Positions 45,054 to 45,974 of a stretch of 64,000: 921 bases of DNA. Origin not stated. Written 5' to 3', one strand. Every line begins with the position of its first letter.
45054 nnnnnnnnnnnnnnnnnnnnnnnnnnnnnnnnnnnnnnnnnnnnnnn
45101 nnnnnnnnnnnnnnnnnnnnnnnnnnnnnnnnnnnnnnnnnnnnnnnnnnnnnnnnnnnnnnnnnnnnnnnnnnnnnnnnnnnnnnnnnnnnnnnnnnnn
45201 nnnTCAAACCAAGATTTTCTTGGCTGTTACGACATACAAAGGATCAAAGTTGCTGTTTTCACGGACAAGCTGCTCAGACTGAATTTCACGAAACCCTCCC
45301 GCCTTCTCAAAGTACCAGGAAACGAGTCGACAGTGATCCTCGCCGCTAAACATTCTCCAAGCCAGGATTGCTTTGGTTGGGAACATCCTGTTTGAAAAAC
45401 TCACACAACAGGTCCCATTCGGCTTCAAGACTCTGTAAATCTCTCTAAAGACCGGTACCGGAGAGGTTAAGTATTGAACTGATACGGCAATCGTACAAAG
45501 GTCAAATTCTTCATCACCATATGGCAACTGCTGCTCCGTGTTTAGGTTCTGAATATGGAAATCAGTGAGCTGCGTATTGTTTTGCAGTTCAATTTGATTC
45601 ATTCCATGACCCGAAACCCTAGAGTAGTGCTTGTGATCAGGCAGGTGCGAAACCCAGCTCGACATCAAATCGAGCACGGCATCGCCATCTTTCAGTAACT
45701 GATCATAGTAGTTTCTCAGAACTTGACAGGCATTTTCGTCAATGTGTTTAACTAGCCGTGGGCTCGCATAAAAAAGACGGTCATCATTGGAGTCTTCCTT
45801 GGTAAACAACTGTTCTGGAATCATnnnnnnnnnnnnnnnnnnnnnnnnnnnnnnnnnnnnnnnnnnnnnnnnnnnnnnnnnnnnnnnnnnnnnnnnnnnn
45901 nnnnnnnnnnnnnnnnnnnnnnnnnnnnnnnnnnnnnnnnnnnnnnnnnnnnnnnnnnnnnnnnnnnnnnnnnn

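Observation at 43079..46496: tmRNA (ssrA) with a decayed copy of its 3' end 3 kb downstream, bracketing a three-gene islet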

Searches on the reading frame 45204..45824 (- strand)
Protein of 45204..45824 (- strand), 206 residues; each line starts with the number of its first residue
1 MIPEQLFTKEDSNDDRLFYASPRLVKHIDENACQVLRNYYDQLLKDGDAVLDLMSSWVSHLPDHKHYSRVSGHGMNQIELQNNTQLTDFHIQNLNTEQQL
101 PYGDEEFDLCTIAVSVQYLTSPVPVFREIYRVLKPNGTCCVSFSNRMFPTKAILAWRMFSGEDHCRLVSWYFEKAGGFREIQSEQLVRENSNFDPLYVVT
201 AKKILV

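Call 10: search_protein_families(library=pfam, proteins=[window:45204-45824:-])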
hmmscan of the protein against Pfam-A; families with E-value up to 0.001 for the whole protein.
window:45204-45824:- (206 aa): 5 families
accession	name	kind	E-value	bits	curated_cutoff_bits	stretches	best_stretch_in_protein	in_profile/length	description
PF08241.18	Methyltransf_11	-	3.6e-10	40.8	21.2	1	89-140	44-94/95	Methyltransferase domain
PF13847.12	Methyltransf_31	-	1.3e-07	31.8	27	1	88-145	57-113/145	Methyltransferase domain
PF01209.24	Ubie_methyltran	-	4.1e-06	26.7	20.1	1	97-150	107-161/233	ubiE/COQ5 methyltransferase family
PF13649.12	Methyltransf_25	-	6.9e-06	27.1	27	1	88-137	47-97/97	Methyltransferase domain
PF08242.18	Methyltransf_12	-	0.00018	22.6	30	1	81-138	46-97/98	Methyltransferase domain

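Call 13: find_encoding_contigs(protein=window:45204-45824:-, flank=10000, max_places=10)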
Protein window:45204-45824:- (206 aa): 22 contigs read that carry it; 10 places shown.
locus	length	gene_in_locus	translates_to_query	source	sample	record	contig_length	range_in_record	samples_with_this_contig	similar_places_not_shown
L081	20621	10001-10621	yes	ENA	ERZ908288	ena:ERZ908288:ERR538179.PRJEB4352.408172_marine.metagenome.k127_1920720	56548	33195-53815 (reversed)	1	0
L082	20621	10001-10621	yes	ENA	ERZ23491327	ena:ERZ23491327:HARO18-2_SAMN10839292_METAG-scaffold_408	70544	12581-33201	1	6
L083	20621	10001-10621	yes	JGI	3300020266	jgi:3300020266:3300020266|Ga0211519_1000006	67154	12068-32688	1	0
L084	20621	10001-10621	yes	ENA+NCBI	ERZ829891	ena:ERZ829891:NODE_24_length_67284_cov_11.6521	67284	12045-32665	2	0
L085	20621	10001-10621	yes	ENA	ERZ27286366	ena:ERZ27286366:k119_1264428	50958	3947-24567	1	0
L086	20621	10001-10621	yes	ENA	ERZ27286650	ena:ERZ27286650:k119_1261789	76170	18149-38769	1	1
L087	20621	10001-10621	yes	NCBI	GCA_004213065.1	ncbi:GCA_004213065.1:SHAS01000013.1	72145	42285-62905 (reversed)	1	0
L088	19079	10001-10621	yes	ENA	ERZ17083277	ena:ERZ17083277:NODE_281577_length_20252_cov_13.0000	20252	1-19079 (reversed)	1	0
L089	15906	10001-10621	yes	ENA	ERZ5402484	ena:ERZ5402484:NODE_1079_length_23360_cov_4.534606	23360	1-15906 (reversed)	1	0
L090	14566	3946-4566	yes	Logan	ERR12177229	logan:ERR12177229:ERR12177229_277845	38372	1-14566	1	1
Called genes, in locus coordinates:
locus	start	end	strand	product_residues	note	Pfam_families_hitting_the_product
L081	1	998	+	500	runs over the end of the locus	PF01547:SBP_bac_1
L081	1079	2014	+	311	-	PF00528:BPD_transp_1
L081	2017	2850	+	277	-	PF00528:BPD_transp_1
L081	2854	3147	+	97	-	-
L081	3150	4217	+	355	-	PF00005:ABC_tran, PF02463:SMC_N (faint), PF13304:AAA_21 (faint), PF08402:TOBE_2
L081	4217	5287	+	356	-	PF00005:ABC_tran, PF13304:AAA_21 (faint), PF17912:OB_MalK (weak)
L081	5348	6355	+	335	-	PF02733:Dak1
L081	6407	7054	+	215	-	PF02734:Dak2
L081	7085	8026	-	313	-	PF00294:PfkB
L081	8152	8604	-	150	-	PF02502:LacAB_rpiB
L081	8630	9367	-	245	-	PF00121:TIM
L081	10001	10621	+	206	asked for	PF08241:Methyltransf_11, PF01209:Ubie_methyltran (weak), PF13649:Methyltransf_25 (weak), PF13847:Methyltransf_31 (weak)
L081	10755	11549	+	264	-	PF01738:DLH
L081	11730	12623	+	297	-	PF02567:PhzC-PhzF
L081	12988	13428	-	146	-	-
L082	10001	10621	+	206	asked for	PF08241:Methyltransf_11, PF01209:Ubie_methyltran (weak), PF13649:Methyltransf_25 (weak), PF13847:Methyltransf_31 (weak)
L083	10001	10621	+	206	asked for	PF08241:Methyltransf_11, PF01209:Ubie_methyltran (weak), PF13649:Methyltransf_25 (weak), PF13847:Methyltransf_31 (weak)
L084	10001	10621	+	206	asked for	PF08241:Methyltransf_11, PF01209:Ubie_methyltran (weak), PF13649:Methyltransf_25 (weak), PF13847:Methyltransf_31 (weak)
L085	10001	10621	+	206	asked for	PF08241:Methyltransf_11, PF01209:Ubie_methyltran (weak), PF13649:Methyltransf_25 (weak), PF13847:Methyltransf_31 (weak)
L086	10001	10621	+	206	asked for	PF08241:Methyltransf_11, PF01209:Ubie_methyltran (weak), PF13649:Methyltransf_25 (weak), PF13847:Methyltransf_31 (weak)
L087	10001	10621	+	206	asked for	PF08241:Methyltransf_11, PF01209:Ubie_methyltran (weak), PF13649:Methyltransf_25 (weak), PF13847:Methyltransf_31 (weak)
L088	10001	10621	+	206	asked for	PF08241:Methyltransf_11, PF01209:Ubie_methyltran (weak), PF13649:Methyltransf_25 (weak), PF13847:Methyltransf_31 (weak)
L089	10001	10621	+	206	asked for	PF08241:Methyltransf_11, PF01209:Ubie_methyltran (weak), PF13649:Methyltransf_25 (weak), PF13847:Methyltransf_31 (weak)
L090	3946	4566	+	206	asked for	PF08241:Methyltransf_11, PF01209:Ubie_methyltran (weak), PF13649:Methyltransf_25 (weak), PF13847:Methyltransf_31 (weak)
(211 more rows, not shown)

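Call 22: find_homologous_proteins(query=window:45204-45824:-, max_evalue=1e-20)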
Query window:45204-45824:- (206 aa): 7915 proteins with E <= 1e-20 among 8000 candidates; the best 120 are listed.
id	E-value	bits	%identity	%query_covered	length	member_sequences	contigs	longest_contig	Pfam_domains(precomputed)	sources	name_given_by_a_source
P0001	2.3e-135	467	98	100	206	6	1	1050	PF13847.13,PF13649.13,PF01209.25,PF08241.19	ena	-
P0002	1.0e-132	458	96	100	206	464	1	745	PF13847.13,PF13649.13,PF01209.25,PF08241.19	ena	-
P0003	6.0e-131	452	95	100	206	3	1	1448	PF13847.13,PF13649.13,PF01209.25,PF08241.19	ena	-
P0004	8.4e-130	449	95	100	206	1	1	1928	PF13847.13,PF13649.13,PF01209.25,PF08241.19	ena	-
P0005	3.7e-129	446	94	100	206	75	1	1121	PF13847.13,PF13649.13,PF01209.25,PF08241.19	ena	-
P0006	6.2e-128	442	92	100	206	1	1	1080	PF13847.13,PF13649.13,PF01209.25,PF08241.19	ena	-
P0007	9.9e-128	442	92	100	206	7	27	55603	PF13847.13,PF13649.13,PF08241.19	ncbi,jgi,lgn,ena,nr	ncbi:MAG: class I SAM-dependent methyltransferase [Deltaproteobacteria bacterium]|nr:class I SAM-dep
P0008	5.5e-126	436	92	100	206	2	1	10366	PF13847.13,PF13649.13,PF01209.25,PF08241.19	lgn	-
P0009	2.8e-119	414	86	100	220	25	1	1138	PF13847.13,PF13649.13,PF01209.25,PF08241.19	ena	-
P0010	8.9e-117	406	97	86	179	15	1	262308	PF13847.13,PF13649.13,PF01209.25,PF08241.19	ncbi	-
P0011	8.9e-110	383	94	84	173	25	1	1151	PF13847.13,PF13649.13,PF01209.25,PF08241.19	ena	-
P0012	1.2e-102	360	75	99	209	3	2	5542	PF13847.13,PF13649.13,PF01209.25,PF08241.19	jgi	jgi:SAM-dependent methyltransferase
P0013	1.4e-91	324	71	99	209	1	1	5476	PF13847.13,PF13649.13,PF01209.25,PF08241.19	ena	-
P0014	4.5e-91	322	71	99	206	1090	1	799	PF13847.13,PF13649.13,PF01209.25,PF08241.19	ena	-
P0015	6.2e-91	322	71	97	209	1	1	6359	PF13847.13,PF13649.13,PF08241.19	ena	-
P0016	8.5e-90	318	70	99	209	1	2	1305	PF08241.19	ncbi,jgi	jgi:Methylase involved in ubiquinone/menaquinone biosynthesis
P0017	1.3e-89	317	70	99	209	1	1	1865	PF13847.13,PF13649.13,PF01209.25,PF08241.19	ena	-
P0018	1.5e-89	317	70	99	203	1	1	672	PF13847.13,PF08241.19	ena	-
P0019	1.6e-89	317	96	69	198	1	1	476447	PF13847.13,PF13649.13,PF01209.25,PF08241.19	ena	-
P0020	4.8e-89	315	69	99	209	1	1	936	PF13847.13,PF13649.13,PF08241.19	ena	-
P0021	1.1e-88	314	69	98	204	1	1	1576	PF13847.13,PF08241.19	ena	-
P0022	1.3e-88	314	69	99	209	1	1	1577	PF13847.13,PF13649.13,PF01209.25,PF08241.19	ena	-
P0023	1.5e-88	314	68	99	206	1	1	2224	PF13847.13,PF01209.25,PF08241.19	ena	-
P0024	1.8e-88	314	69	99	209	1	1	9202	PF13847.13,PF13649.13,PF01209.25,PF08241.19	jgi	jgi:SAM-dependent methyltransferase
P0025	1.9e-88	313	68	99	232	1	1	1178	PF13847.13,PF13649.13,PF01209.25,PF08241.19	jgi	-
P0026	2.0e-88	313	69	99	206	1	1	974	PF13847.13,PF08241.19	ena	-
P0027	2.0e-88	313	71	97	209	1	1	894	PF13847.13,PF13649.13,PF01209.25,PF08241.19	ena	-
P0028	2.6e-88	313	68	99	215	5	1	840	PF13847.13,PF13649.13,PF01209.25,PF08241.19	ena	-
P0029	2.7e-88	313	70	97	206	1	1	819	PF13847.13,PF13649.13,PF01209.25,PF08241.19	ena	-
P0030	3.4e-88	313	68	99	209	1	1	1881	PF13847.13,PF13489.13,PF13649.13,PF01209.25,PF08241.19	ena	-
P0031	3.4e-88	313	69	99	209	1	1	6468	PF13847.13,PF08241.19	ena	-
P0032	3.9e-88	312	68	99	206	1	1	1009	PF13847.13,PF08241.19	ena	-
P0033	1.0e-87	311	68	99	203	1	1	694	PF13847.13,PF13649.13,PF01209.25,PF08241.19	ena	-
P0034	1.0e-87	311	68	99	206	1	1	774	PF13847.13,PF01209.25,PF08241.19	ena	-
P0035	1.3e-87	311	68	99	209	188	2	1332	PF13847.13,PF13649.13,PF01209.25,PF08241.19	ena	-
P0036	2.1e-87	310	69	99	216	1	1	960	PF13847.13,PF08241.19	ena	-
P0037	2.1e-87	310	69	98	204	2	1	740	PF13847.13,PF13649.13,PF01209.25,PF08241.19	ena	-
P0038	2.4e-87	310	68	99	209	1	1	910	PF13847.13,PF13649.13,PF01209.25,PF08241.19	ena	-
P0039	5.2e-87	309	68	98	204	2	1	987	PF13847.13,PF08241.19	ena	-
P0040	9.8e-87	308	67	99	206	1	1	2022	PF13847.13,PF08241.19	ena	-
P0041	1.6e-86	307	68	99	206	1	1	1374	PF13847.13,PF08241.19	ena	-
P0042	4.3e-86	306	68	99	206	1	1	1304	PF13847.13,PF13649.13,PF08241.19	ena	-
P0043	6.4e-86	305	68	99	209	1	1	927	PF13847.13,PF13649.13,PF01209.25,PF08241.19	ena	-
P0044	3.5e-85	303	68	96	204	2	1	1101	PF08241.19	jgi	-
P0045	1.3e-84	301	67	99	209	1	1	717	PF08241.19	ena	-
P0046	1.4e-84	301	72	91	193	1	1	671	PF13847.13,PF08241.19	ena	-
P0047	2.9e-84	300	68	97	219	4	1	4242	PF13847.13,PF13649.13,PF01209.25,PF08241.19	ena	-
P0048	7.1e-84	299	68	97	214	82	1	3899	PF13847.13,PF13649.13,PF01209.25,PF08241.19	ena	-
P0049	8.5e-84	298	68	97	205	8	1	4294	PF13847.13,PF13649.13,PF01209.25,PF08241.19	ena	-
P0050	1.6e-83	297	66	97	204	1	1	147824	PF13847.13,PF08241.19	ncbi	ncbi:MAG: methyltransferase domain-containing protein [bacterium]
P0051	1.9e-83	297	68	97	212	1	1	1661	PF13847.13,PF13649.13,PF01209.25,PF08241.19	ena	-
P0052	3.2e-83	296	67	97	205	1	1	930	PF13847.13,PF13649.13,PF01209.25,PF08241.19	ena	-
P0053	3.7e-82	293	67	97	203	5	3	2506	PF13847.13,PF13649.13,PF01209.25,PF08241.19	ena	-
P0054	2.1e-81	290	67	97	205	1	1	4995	PF13847.13,PF13649.13,PF01209.25,PF08241.19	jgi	-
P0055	2.2e-80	287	64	99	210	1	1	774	PF13847.13,PF13489.13,PF13649.13,PF01209.25,PF08241.19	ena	-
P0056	3.2e-80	287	66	95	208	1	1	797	PF13847.13,PF13649.13,PF01209.25,PF08241.19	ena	-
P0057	1.4e-79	285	65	98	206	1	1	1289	PF08241.19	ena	-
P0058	2.8e-79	284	63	100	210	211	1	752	PF13847.13,PF13489.13,PF01209.25,PF08241.19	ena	-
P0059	8.6e-78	279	63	99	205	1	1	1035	PF13847.13,PF01209.25,PF08241.19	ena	-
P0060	3.7e-77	277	63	99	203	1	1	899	PF13489.13,PF08241.19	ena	-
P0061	7.5e-74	266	67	85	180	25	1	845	PF13847.13,PF08241.19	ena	-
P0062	2.0e-73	264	71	82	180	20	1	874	PF13847.13,PF13649.13,PF01209.25,PF08241.19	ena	-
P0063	2.2e-73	264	70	82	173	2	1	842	PF08241.19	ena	-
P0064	9.3e-72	259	66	87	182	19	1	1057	PF13847.13,PF01209.25,PF08241.19,PF08242.19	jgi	-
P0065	2.5e-68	248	54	98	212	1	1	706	PF08241.19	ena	-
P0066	3.1e-68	247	68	82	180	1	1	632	PF08241.19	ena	-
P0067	2.2e-67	245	55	98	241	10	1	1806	PF13847.13,PF13649.13,PF08241.19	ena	-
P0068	6.8e-67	243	97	53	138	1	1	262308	PF13847.13,PF13649.13,PF01209.25,PF08241.19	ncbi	-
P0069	2.1e-66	241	69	77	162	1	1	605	PF13847.13,PF08241.19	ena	-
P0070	3.3e-66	241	53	98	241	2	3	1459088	PF08241.19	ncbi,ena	-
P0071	9.2e-65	236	53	95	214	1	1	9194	PF13649.13,PF01209.25,PF08241.19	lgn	-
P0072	1.5e-64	235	53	98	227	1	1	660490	PF08241.19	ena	-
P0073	5.0e-64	234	56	97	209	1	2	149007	PF08241.19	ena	-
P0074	5.8e-64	234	52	98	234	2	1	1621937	PF08241.19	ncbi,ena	-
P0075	8.7e-64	233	69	73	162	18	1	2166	PF13847.13,PF13649.13,PF01209.25,PF08241.19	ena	-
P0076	1.5e-63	232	53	98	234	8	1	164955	PF08241.19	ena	-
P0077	1.9e-63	232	54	97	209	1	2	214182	PF13649.13,PF08241.19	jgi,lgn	jgi:SAM-dependent methyltransferase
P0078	4.4e-62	227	73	69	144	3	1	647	PF13847.13,PF13649.13,PF08241.19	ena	-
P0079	1.3e-61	226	69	73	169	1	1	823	PF13847.13,PF13649.13,PF01209.25,PF08241.19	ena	-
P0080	1.9e-61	225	52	98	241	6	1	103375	PF08241.19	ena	-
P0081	1.9e-61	225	53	99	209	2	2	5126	PF13649.13,PF08241.19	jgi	jgi:SAM-dependent methyltransferase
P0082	4.3e-61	224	54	98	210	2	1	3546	PF08241.19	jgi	-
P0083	4.5e-61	224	54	96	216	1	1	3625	PF08241.19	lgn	-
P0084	5.3e-61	224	56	94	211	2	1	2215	PF13649.13,PF08241.19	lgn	-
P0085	5.5e-61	224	55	97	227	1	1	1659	PF08241.19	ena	-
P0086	9.5e-61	223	54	96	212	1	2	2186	PF08241.19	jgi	jgi:SAM-dependent methyltransferase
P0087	1.3e-60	223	54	94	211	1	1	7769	PF13649.13,PF08241.19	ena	-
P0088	1.4e-60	222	54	95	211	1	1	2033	PF08241.19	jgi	jgi:SAM-dependent methyltransferase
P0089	2.3e-60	222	54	97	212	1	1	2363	PF08241.19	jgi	jgi:SAM-dependent methyltransferase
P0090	3.6e-60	221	51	99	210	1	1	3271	PF08241.19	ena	-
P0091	3.6e-60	221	51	99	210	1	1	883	PF08241.19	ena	-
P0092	3.6e-60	221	51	99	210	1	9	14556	PF08241.19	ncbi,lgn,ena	-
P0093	4.4e-60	221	53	95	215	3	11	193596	PF08241.19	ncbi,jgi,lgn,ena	-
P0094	4.5e-60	221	53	96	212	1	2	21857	PF08241.19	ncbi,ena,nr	ncbi:MAG: class I SAM-dependent methyltransferase [Proteobacteria bacterium]|nr:class I SAM-dependen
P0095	4.8e-60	221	51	99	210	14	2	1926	PF08241.19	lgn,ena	-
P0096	5.9e-60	220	52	98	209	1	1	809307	PF13649.13,PF08241.19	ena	-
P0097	6.8e-60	220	52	99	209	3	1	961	PF13649.13,PF08241.19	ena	-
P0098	6.9e-60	220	51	99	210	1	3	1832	PF08241.19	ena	-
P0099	6.9e-60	220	51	99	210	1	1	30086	PF08241.19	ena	-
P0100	9.4e-60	220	51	99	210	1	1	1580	PF08241.19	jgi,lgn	-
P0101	9.5e-60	220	50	99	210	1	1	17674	PF08241.19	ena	-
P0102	9.5e-60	220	50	99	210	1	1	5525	PF08241.19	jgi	-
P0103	1.1e-59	219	53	96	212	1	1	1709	PF08241.19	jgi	-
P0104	1.3e-59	219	54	96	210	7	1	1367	PF08241.19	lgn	-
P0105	1.3e-59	219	53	95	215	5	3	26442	PF08241.19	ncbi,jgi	jgi:SAM-dependent methyltransferase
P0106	1.3e-59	219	50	99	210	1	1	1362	PF08241.19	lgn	-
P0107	1.5e-59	219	53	97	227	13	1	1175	PF13649.13,PF08241.19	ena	-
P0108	1.8e-59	219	51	98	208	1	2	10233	PF13649.13,PF08241.19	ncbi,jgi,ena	-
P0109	1.8e-59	219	50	99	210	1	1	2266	PF08241.19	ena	-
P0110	1.8e-59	219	50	99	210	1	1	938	PF08241.19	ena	-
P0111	1.9e-59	219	54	98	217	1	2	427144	PF08241.19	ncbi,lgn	-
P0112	2.1e-59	219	50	99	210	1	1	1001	PF08241.19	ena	-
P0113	2.3e-59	218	53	96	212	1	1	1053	PF08241.19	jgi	jgi:SAM-dependent methyltransferase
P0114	2.5e-59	218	50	99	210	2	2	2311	PF08241.19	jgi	-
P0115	2.6e-59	218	54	98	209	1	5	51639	PF08241.19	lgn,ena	-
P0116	3.4e-59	218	50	99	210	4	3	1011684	PF08241.19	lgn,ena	-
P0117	3.5e-59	218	50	99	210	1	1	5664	PF08241.19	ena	-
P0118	4.8e-59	217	51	99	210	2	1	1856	PF08241.19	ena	-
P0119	6.1e-59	217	53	96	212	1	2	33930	PF08241.19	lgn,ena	-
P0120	7.9e-59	217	55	95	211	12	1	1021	PF08241.19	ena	-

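Call 23: find_encoding_contigs(protein=P0050, flank=10000, max_places=2)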
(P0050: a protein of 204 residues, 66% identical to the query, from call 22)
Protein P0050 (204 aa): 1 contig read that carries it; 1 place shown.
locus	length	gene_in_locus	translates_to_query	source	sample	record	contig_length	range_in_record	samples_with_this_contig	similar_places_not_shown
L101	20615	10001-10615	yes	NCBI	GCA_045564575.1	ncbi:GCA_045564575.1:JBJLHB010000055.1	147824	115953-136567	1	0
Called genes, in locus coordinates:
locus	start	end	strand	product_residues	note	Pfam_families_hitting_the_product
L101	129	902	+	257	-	PF03883:H2O2_YaaD, PF21818:DUF6884 (faint)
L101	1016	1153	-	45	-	-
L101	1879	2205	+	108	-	PF12680:SnoaL_2 (weak), PF14534:DUF4440, PF26530:NTF2_3 (weak)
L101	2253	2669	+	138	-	PF07366:SnoaL, PF14534:DUF4440, PF12680:SnoaL_2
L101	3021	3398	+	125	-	-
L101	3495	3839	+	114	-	PF01258:zf-dskA_traR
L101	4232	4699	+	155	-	PF07366:SnoaL, PF12680:SnoaL_2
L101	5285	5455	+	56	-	-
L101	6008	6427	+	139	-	PF07366:SnoaL, PF12680:SnoaL_2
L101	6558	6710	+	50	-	-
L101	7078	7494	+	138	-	PF07366:SnoaL, PF14534:DUF4440 (weak), PF12680:SnoaL_2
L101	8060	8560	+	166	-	-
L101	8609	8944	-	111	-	PF08291:Peptidase_M15_3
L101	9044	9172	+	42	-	-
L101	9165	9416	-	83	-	-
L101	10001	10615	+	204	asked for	PF08241:Methyltransf_11, PF13847:Methyltransf_31 (weak)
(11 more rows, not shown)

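Call 24: find_encoding_contigs(protein=P0012, flank=10000, max_places=2)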
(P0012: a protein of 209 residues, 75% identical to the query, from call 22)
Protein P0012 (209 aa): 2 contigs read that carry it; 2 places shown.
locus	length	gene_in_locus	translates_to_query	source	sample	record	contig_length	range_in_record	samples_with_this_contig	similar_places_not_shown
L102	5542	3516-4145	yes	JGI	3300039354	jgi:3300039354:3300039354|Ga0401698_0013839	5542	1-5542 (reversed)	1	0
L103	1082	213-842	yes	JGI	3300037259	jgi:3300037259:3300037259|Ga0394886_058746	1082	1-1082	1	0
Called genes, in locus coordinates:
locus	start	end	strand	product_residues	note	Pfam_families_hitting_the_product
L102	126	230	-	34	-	-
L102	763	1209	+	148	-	-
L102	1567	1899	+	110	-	-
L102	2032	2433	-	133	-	PF04828:GFA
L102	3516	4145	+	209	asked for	PF13649:Methyltransf_25 (faint), PF08241:Methyltransf_11, PF13847:Methyltransf_31 (weak), PF01209:Ubie_methyltran (weak)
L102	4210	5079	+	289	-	PF01738:DLH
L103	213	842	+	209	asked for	PF13649:Methyltransf_25 (faint), PF08241:Methyltransf_11, PF13847:Methyltransf_31 (weak), PF01209:Ubie_methyltran (weak)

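Call 25: find_encoding_contigs(protein=P0024, flank=10000, max_places=2)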
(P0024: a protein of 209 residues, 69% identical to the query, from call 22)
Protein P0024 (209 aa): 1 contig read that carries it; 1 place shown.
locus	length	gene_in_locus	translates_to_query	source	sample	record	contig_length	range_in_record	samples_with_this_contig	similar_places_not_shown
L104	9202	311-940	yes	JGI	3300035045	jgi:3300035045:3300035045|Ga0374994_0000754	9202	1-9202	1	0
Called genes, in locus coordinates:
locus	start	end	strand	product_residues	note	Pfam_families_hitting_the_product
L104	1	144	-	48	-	?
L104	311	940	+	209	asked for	PF01209:Ubie_methyltran (weak), PF08241:Methyltransf_11, PF13649:Methyltransf_25 (weak), PF13847:Methyltransf_31 (weak)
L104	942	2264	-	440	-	PF01636:APH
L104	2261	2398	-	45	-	-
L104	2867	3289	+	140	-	PF01124:MAPEG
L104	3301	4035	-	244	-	PF06041:DUF924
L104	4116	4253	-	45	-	-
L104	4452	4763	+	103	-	-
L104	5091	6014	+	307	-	PF00929:RNase_T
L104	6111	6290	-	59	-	-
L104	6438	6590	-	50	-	-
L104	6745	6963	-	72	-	-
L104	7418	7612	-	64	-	-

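Call 57: search_protein_families(library=ncbifam, proteins=[window:45204-45824:-], max_evalue=0.001)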
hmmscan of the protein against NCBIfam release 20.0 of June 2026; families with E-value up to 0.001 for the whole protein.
window:45204-45824:- (206 aa): 10 families
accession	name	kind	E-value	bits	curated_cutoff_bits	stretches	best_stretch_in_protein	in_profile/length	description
NF052510.1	methyltran_MpqE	exception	3e-06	26.8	335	1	88-148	99-159/234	methyl-plastoquinone biosynthesis methyltransferase MpqE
NF001240.0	PRK00216.1-1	equivalog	3.5e-06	26.2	378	1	86-145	114-173/251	bifunctional demethylmenaquinone methyltransferase/2-methoxy-6-polyprenyl-1,4-benzoquinol methylase UbiE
NF001242.0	PRK00216.1-3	equivalog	6.4e-06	25.7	351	1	92-145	127-180/258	bifunctional demethylmenaquinone methyltransferase/2-methoxy-6-polyprenyl-1,4-benzoquinol methylase UbiE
TIGR01934.1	MenG_MenH_UbiE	subfamily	6.8e-06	25.5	158.35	1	97-144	97-145/223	ubiquinone/menaquinone biosynthesis methyltransferase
TIGR02752.1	MenG_heptapren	equivalog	8.7e-06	25.4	419.85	1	84-145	93-154/231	demethylmenaquinone methyltransferase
NF001243.0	PRK00216.1-4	equivalog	1.8e-05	24.2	235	1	85-145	96-156/237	demethylmenaquinone methyltransferase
NF001244.0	PRK00216.1-5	equivalog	5.6e-05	22.5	216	1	96-141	108-153/236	bifunctional demethylmenaquinone methyltransferase/2-methoxy-6-polyprenyl-1,4-benzoquinol methylase UbiE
NF001241.0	PRK00216.1-2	equivalog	6.2e-05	22.7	327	1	97-147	103-154/231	demethylmenaquinone methyltransferase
TIGR02072.1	BioC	equivalog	0.00019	21.3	184.95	1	89-142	81-133/244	malonyl-ACP O-methyltransferase BioC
NF045667.1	MTase_DVU1556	equivalog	0.00023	20.7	155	1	80-142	58-120/213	DVU_1556 family methyltransferase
